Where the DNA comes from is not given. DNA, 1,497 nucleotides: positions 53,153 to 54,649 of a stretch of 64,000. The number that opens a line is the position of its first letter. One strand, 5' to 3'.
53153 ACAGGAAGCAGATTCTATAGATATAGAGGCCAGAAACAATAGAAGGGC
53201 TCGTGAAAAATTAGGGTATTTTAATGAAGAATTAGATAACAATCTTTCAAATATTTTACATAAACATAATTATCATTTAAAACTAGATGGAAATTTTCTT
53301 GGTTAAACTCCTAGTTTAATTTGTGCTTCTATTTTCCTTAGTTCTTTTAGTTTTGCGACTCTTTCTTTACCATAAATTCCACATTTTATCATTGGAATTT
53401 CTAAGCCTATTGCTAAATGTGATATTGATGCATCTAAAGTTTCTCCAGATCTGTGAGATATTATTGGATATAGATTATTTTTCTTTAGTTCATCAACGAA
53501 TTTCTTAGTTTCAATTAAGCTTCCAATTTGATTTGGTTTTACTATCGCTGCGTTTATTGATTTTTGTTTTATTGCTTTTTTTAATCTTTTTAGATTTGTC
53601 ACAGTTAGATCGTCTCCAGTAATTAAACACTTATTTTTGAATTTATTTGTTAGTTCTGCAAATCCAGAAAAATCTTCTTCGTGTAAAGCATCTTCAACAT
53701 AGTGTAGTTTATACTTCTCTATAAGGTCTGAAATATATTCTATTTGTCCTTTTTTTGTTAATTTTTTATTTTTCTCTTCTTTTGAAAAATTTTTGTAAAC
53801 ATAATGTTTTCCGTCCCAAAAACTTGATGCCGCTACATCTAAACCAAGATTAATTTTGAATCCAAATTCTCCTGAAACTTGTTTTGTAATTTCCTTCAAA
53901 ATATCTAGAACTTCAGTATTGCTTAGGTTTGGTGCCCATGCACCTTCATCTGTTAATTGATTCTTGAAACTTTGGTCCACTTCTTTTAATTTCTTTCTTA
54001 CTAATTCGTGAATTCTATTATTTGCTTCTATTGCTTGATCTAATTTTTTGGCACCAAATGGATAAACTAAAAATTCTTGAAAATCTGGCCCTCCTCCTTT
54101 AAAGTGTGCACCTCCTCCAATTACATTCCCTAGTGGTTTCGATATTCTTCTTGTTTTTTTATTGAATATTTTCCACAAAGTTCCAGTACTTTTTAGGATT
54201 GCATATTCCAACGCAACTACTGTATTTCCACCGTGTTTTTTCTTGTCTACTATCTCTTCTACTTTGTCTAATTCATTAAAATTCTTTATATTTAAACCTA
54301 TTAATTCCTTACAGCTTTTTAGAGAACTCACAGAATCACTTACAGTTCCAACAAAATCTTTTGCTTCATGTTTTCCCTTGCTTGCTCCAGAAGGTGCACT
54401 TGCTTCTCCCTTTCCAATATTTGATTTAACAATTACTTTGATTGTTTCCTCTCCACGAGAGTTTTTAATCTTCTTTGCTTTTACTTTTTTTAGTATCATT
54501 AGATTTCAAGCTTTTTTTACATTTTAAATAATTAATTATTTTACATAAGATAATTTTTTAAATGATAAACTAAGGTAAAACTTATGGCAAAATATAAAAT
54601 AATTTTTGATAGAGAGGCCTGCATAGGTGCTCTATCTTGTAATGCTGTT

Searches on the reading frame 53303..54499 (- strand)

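Call 56: search_protein_families(library=pfam, proteins=[window:53303-54499:-], max_evalue=0.0001)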
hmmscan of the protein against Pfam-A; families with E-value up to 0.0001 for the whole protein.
window:53303-54499:- (398 aa): 3 families
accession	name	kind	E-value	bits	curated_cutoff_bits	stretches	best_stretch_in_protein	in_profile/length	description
PF00113.28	Enolase_C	-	2.3e-61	208.1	21.5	1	122-394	7-281/296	Enolase, C-terminal TIM barrel domain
PF03952.21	Enolase_N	-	9.7e-12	45.6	35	1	4-104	2-118/131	Enolase, N-terminal domain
PF13378.12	MR_MLE_C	-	8.8e-05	22.8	29.4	0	244-343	52-148/219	Enolase C-terminal domain-like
